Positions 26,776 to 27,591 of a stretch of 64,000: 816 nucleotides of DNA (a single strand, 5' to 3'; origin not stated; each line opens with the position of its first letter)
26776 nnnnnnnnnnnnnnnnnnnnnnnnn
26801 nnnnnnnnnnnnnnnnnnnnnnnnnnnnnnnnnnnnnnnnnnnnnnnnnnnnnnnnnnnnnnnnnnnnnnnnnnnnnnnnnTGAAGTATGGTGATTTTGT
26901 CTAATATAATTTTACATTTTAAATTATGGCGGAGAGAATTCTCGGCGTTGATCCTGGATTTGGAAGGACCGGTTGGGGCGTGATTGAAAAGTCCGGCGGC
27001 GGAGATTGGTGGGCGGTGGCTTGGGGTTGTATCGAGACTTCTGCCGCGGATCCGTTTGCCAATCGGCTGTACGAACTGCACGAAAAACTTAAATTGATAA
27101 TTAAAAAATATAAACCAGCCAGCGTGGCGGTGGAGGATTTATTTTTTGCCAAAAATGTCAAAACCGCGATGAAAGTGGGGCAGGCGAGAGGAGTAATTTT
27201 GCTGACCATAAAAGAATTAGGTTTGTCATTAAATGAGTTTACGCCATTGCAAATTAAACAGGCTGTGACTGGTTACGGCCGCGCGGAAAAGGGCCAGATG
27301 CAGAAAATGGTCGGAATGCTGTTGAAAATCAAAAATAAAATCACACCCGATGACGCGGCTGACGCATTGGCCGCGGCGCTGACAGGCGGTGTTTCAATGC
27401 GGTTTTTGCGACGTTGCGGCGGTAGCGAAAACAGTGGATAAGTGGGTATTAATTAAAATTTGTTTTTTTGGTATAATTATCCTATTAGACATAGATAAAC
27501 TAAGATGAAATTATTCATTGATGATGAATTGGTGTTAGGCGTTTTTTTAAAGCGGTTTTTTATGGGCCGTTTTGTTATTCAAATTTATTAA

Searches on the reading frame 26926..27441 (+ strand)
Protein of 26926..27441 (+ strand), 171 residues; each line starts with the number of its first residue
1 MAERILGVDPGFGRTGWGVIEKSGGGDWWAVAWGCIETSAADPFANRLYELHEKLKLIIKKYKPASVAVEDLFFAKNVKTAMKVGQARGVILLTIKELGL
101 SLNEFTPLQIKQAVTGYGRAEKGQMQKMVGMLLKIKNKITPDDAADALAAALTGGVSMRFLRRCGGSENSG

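Call 21: search_protein_families(library=pfam, proteins=[window:26926-27438:+])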
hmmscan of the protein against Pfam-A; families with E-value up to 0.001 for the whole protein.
window:26926-27438:+ (171 aa): 1 family
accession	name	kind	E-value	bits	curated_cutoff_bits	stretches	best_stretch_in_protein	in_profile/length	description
PF02075.23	RuvC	-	2.1e-49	167.7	22.2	1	5-153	1-147/148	Crossover junction endodeoxyribonuclease RuvC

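Call 24: find_encoding_contigs(protein=window:26926-27441:+, flank=3000, max_places=10)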
Protein window:26926-27441:+ (171 aa): 1 contig read that carries it; 1 place shown.
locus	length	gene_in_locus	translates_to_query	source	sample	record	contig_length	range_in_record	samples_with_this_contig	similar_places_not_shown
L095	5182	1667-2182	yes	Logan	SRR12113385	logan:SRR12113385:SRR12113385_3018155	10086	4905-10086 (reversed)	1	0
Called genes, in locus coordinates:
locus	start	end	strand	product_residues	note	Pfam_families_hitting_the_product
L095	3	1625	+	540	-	?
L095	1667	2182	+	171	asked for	PF02075:RuvC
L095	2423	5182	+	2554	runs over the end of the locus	?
